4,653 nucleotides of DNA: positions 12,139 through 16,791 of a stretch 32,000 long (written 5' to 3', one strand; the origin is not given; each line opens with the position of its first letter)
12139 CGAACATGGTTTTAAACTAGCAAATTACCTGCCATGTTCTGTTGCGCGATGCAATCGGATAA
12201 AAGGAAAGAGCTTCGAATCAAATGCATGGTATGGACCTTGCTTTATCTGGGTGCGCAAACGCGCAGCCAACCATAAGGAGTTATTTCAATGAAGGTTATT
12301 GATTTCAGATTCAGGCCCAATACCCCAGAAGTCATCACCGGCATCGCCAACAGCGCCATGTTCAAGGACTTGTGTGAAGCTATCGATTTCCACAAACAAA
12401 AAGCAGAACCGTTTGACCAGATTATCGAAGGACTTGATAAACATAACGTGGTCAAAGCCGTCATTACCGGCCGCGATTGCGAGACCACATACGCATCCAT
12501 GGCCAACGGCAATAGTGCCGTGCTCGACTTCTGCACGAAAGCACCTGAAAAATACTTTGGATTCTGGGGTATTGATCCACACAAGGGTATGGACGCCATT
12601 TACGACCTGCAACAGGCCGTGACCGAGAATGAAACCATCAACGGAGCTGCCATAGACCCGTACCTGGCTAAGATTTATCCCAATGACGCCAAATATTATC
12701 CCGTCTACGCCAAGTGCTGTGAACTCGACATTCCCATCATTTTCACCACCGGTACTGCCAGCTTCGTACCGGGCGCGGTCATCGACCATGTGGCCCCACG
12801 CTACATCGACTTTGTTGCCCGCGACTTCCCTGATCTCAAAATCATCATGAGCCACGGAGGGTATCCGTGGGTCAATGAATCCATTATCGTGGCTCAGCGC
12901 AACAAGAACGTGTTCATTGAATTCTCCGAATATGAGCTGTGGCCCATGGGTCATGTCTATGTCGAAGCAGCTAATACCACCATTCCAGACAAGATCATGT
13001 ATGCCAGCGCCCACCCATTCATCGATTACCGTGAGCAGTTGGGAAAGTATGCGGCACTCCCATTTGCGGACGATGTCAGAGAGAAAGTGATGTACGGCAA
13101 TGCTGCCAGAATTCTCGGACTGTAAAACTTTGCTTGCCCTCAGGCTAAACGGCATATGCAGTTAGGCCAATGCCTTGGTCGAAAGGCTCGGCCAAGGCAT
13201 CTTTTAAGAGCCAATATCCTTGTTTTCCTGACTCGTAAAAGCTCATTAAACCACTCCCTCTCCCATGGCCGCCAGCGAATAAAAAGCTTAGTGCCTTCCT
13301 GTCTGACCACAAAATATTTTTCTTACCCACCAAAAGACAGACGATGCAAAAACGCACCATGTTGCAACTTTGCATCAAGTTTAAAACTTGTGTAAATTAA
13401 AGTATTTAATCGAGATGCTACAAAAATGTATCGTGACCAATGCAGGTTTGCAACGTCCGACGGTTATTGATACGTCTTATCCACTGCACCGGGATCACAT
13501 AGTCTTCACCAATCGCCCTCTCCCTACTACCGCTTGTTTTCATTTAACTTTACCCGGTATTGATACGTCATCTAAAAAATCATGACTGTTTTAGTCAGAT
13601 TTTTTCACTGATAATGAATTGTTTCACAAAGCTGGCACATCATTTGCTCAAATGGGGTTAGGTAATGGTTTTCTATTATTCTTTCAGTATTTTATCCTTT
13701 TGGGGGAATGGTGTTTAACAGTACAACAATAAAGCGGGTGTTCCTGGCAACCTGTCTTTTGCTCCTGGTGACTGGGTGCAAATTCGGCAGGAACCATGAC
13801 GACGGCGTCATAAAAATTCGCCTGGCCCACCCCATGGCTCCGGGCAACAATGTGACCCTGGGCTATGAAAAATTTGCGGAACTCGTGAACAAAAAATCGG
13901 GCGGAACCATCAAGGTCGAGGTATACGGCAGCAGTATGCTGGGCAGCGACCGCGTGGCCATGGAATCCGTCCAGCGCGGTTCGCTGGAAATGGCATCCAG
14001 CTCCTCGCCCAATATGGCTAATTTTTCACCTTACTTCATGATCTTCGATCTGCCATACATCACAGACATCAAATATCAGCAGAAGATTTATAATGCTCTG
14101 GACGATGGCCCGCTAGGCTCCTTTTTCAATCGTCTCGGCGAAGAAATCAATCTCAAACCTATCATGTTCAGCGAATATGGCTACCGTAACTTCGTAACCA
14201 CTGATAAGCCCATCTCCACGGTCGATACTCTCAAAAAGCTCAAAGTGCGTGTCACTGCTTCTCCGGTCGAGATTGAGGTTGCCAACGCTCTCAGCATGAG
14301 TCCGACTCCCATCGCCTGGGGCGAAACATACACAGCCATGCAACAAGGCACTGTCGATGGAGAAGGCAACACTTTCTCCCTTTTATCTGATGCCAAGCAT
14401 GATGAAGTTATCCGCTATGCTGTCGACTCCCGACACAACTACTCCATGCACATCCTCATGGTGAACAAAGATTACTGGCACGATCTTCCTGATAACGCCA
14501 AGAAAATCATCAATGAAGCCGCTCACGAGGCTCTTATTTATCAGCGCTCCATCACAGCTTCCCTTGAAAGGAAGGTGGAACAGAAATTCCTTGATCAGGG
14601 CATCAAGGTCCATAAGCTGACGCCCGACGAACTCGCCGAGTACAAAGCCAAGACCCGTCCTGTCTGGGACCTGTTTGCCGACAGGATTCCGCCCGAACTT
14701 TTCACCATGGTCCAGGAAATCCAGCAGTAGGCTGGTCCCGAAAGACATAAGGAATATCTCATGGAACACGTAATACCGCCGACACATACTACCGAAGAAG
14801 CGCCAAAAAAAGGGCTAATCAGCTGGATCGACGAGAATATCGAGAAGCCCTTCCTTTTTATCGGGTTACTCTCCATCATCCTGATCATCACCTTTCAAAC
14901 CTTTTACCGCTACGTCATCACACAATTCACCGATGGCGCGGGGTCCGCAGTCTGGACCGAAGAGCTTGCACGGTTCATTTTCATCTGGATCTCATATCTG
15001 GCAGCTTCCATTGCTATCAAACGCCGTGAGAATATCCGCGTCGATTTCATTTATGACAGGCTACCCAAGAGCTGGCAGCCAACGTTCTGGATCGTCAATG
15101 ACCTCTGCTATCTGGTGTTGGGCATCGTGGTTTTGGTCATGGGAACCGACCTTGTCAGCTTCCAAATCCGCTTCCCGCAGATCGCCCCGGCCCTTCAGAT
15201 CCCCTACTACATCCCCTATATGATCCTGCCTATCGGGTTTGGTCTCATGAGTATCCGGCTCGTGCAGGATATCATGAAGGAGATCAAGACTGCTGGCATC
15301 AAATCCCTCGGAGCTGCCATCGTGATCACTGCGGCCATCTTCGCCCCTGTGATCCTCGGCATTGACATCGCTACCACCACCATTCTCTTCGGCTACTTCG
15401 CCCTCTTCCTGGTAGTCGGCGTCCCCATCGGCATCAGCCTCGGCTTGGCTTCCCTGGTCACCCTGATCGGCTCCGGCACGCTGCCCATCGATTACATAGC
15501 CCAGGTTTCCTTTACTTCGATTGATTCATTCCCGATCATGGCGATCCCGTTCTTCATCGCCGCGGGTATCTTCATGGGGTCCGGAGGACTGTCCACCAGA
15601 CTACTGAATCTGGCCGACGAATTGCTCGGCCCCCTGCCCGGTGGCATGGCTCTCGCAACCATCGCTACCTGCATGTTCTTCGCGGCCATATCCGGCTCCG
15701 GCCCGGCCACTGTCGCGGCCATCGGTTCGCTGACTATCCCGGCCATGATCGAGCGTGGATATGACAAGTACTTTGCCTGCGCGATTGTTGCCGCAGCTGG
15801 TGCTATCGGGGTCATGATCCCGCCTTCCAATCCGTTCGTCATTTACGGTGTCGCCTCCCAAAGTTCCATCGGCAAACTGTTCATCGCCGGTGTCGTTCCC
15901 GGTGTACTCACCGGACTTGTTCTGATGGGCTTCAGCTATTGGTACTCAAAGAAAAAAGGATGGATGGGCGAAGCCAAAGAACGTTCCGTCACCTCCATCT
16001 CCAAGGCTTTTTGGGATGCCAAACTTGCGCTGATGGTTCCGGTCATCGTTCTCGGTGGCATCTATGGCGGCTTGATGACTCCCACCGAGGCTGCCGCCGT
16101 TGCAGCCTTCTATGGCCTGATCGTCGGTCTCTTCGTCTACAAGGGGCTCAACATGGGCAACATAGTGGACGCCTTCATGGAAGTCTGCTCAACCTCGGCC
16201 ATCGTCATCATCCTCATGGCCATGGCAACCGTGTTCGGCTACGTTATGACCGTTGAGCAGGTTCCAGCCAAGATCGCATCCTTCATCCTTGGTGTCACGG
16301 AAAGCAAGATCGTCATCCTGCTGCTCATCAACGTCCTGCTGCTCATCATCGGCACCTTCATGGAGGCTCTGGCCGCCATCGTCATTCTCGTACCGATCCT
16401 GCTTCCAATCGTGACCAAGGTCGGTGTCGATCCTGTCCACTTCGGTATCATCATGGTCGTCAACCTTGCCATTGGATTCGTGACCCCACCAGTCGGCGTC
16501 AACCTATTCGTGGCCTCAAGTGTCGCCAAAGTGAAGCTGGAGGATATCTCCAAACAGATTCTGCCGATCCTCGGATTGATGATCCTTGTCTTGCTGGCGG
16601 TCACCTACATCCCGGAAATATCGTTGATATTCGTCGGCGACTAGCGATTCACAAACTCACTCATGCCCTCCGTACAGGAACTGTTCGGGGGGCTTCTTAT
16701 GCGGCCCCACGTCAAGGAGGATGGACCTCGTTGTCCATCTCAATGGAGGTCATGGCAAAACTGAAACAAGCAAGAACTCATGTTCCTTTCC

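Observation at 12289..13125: Amidohydrolase-fold protein that has lost the canonical metal ligands (HxH replaced by RFR, strand-8 Asp replaced by Ala)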

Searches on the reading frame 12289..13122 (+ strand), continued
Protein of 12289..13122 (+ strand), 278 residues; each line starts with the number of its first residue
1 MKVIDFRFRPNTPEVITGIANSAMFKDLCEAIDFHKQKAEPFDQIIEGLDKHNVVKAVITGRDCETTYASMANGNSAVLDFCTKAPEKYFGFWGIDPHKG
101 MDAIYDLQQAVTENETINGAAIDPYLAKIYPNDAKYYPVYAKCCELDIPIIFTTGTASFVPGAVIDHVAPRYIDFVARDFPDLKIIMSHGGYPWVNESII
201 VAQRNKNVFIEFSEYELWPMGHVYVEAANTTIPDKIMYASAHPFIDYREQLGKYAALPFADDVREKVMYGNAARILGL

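Call 108: get_annotated_region(hit=H56, flank=9000)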
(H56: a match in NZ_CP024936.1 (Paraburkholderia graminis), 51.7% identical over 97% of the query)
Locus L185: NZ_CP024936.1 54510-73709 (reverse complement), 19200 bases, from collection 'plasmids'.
description: Paraburkholderia graminis strain PHS1 plasmid pPHS1_P, complete sequence
organism: Paraburkholderia graminis (NCBI taxid 60548)
taxonomy: Bacteria; Pseudomonadota; Betaproteobacteria; Burkholderiales; Burkholderiaceae; Paraburkholderia; Paraburkholderia graminis
host: -; source: soil; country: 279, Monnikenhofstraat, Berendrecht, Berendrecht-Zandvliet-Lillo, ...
typing (MOB-suite, as given by PLSDB): conjugative; relaxase MOBP; mating-pair formation MPF_F
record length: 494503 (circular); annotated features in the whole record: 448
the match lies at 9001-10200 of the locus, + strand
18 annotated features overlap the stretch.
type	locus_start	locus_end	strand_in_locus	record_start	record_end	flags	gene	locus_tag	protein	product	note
CDS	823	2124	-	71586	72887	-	-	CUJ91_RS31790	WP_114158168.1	MFS transporter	GO:0055085 - transmembrane transport [Evidence IEA]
CDS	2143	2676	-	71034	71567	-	-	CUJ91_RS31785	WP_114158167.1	2,4'-dihydroxyacetophenone dioxygenase family protein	-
CDS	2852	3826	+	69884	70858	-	-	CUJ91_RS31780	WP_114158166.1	helix-turn-helix domain-containing protein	GO:0006355 - regulation of DNA-templated transcription [Evidence IEA]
CDS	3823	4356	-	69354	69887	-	-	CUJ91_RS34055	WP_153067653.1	hypothetical protein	-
CDS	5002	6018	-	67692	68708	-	dmpG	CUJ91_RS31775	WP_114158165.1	4-hydroxy-2-oxovalerate aldolase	-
CDS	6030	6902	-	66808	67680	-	-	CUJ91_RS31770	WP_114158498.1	acetaldehyde dehydrogenase (acetylating)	-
CDS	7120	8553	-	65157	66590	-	aldA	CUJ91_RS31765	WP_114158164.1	aldehyde dehydrogenase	-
CDS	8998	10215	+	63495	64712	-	-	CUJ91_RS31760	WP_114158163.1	aromatic ring-hydroxylating dioxygenase subunit alpha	-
CDS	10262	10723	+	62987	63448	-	-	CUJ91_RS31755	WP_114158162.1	aromatic-ring-hydroxylating dioxygenase subunit beta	GO:0006725 - cellular aromatic compound metabolic process [Evidence IEA]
CDS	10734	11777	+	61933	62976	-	-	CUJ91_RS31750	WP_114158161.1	2Fe-2S iron-sulfur cluster binding domain-containing protein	-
CDS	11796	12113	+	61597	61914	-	-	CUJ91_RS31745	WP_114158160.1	Rieske 2Fe-2S domain-containing protein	-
CDS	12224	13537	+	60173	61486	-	-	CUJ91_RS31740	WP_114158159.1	MFS transporter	GO:0055085 - transmembrane transport [Evidence IEA]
CDS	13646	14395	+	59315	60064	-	-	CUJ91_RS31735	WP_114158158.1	TSUP family transporter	-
CDS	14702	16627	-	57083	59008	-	-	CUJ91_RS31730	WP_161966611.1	sigma-54-dependent Fis family transcriptional regulator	-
CDS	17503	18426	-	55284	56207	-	-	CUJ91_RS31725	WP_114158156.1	AraC family transcriptional regulator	GO:0006355 - regulation of DNA-templated transcription [Evidence IEA]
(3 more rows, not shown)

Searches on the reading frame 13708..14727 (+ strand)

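Call 6: search_protein_families(library=pfam, proteins=[window:13708-14727:+], max_evalue=0.001)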
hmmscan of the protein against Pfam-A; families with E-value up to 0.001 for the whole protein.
window:13708-14727:+ (340 aa): 1 family
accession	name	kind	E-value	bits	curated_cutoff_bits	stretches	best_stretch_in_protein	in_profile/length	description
PF03480.18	DctP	-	1.9e-73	247.7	23.4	1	40-323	2-283/286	Bacterial extracellular solute-binding protein, family 7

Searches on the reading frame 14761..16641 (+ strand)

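Call 6: search_protein_families(library=pfam, proteins=[window:14761-16641:+], max_evalue=0.001)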
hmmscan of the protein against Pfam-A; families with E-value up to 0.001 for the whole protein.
window:14761-16641:+ (627 aa): 3 families
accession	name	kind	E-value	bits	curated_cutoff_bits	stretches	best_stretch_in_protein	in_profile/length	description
PF06808.19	DctM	-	2.5e-116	389.4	23.8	1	210-620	1-413/413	Tripartite ATP-independent periplasmic transporter, DctM component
PF04290.18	DctQ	-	2.7e-32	111.9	28.3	1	39-176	1-131/132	Tripartite ATP-independent periplasmic transporters, DctQ component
PF03606.21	DcuC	-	5.1e-08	32.3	23.1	2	326-509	145-351/461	C4-dicarboxylate anaerobic carrier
